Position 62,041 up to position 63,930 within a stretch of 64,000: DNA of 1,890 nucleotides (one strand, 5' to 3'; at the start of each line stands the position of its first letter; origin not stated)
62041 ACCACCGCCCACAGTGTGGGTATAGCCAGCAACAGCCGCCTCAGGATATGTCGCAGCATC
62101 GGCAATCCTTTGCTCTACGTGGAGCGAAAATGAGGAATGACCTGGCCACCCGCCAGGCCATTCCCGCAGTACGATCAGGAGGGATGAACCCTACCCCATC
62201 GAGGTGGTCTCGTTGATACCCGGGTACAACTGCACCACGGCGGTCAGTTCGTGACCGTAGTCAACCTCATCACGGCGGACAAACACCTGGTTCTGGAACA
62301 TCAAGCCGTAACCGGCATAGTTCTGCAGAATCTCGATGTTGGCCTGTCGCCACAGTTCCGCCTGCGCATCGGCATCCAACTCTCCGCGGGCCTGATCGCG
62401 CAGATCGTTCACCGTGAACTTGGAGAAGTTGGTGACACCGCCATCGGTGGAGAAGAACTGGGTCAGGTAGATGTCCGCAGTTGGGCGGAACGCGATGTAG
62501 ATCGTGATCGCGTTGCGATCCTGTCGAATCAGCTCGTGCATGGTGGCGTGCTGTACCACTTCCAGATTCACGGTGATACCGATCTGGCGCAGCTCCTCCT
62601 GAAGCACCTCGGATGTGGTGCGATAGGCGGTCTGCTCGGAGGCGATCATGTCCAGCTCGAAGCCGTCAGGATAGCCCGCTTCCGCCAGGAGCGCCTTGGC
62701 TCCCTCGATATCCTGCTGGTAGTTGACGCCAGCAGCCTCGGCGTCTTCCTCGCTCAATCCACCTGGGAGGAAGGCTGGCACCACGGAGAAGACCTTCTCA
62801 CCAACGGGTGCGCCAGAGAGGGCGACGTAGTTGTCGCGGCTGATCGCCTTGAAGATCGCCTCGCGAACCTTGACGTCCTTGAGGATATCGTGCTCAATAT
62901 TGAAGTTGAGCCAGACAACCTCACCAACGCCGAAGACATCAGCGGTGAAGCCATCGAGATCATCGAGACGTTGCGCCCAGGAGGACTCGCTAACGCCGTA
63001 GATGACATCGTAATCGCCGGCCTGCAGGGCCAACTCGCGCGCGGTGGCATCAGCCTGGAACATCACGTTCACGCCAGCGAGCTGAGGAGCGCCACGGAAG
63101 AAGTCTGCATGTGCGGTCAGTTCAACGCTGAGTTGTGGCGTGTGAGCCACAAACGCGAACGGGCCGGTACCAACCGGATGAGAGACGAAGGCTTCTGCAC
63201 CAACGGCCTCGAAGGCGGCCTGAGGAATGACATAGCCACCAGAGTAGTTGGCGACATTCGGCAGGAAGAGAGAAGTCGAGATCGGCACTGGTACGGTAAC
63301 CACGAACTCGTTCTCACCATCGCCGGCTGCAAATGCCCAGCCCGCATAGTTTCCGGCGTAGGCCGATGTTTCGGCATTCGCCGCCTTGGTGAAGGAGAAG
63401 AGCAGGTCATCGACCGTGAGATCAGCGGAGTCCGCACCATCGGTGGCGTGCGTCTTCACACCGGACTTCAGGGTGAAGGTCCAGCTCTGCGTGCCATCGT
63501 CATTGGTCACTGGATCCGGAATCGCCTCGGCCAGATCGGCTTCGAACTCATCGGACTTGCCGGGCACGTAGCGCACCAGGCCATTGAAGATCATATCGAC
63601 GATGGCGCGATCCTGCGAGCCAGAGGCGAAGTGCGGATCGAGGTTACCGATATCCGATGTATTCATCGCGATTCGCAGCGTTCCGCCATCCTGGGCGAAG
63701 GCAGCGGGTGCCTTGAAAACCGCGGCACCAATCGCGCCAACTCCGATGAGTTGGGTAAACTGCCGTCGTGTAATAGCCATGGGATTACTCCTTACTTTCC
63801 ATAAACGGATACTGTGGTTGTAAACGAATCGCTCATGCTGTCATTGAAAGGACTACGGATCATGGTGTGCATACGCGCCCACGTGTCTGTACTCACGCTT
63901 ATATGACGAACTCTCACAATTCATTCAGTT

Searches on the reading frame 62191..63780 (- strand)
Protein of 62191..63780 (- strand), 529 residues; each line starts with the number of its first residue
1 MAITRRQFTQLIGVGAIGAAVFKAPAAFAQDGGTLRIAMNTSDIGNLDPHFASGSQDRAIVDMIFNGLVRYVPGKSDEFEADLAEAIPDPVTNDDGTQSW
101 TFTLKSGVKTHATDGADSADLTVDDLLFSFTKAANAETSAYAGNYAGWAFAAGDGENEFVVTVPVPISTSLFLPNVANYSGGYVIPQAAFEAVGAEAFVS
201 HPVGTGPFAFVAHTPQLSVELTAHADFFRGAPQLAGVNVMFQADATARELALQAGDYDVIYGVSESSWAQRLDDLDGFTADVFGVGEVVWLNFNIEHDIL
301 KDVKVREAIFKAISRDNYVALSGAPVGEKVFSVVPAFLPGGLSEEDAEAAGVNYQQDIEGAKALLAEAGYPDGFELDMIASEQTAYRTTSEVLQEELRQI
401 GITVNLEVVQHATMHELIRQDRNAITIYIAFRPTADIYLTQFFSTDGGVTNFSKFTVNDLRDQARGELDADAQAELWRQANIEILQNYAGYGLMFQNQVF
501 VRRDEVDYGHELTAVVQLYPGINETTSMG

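Call 59: find_encoding_contigs(protein=window:62191-63780:-, flank=3000, max_places=5)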
Protein window:62191-63780:- (529 aa): 2 contigs read that carry it; 1 place shown.
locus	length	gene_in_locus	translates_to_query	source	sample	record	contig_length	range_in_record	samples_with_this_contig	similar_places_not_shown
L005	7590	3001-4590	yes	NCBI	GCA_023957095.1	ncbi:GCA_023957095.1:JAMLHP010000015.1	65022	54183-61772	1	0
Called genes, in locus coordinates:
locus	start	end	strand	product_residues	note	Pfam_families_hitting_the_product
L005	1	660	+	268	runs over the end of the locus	PF02633:Creatininase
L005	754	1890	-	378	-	-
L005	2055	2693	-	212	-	PF22234:Rv2466c-like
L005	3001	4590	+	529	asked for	PF00496:SBP_bac_5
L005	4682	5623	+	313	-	PF19300:BPD_transp_1_N, PF00528:BPD_transp_1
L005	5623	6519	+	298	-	PF12911:OppC_N, PF00528:BPD_transp_1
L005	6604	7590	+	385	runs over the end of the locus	PF00070:Pyr_redox (faint), PF00890:FAD_binding_2, PF01134:GIDA (faint), PF01266:DAO, PF01494:FAD_binding_3 (faint), PF03486:HI0933_like (faint), PF07992:Pyr_redox_2 (faint), PF13450:NAD_binding_8, +2 more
